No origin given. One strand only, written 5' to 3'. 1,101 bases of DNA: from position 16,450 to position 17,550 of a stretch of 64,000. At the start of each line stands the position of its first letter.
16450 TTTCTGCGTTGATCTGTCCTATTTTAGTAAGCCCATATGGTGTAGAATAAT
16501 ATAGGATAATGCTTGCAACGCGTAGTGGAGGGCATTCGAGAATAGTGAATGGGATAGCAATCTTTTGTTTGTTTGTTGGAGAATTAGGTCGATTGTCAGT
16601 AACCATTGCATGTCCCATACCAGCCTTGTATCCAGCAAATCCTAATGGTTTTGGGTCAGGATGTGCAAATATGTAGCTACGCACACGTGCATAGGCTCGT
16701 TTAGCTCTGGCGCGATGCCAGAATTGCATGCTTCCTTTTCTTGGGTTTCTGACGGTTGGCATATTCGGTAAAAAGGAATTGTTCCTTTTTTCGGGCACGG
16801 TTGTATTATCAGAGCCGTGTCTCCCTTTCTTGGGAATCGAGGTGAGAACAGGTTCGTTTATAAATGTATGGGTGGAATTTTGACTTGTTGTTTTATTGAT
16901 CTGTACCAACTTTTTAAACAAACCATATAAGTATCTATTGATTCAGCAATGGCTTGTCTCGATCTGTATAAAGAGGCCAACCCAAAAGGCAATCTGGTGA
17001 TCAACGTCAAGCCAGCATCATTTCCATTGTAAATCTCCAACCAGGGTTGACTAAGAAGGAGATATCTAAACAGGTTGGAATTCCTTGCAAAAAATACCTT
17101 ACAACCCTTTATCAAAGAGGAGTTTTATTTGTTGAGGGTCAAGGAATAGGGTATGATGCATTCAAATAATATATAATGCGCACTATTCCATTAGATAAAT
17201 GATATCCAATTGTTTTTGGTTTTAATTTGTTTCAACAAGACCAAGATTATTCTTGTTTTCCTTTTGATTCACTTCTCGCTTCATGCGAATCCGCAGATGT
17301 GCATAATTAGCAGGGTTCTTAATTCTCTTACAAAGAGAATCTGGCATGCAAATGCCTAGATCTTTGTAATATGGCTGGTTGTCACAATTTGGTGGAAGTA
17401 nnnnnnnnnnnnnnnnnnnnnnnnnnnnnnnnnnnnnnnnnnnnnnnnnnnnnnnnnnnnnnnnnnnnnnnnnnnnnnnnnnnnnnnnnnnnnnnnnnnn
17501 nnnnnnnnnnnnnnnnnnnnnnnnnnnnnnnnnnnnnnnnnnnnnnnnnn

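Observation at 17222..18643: Single-polypeptide primase: PriS catalytic core fused to a PriL-CTD-like 4-Cys module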

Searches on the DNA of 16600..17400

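Call 54: search_rna_families(source=window, start=16600, end=17400, threshold=evalue, max_evalue=1)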
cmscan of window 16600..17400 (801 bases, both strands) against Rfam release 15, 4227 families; matches with E-value up to 1: 2.
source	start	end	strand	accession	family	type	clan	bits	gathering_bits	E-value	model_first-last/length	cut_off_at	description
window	16934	17026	-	RF00211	SNORD35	Gene; snRNA; snoRNA; CD-box;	CL00056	18.8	36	0.24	1-88/88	no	Small nucleolar RNA SNORD35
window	16743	16915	+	RF02650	CncR1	Gene; sRNA;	-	15.4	76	0.57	1-213/213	no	Cag non-coding RNA1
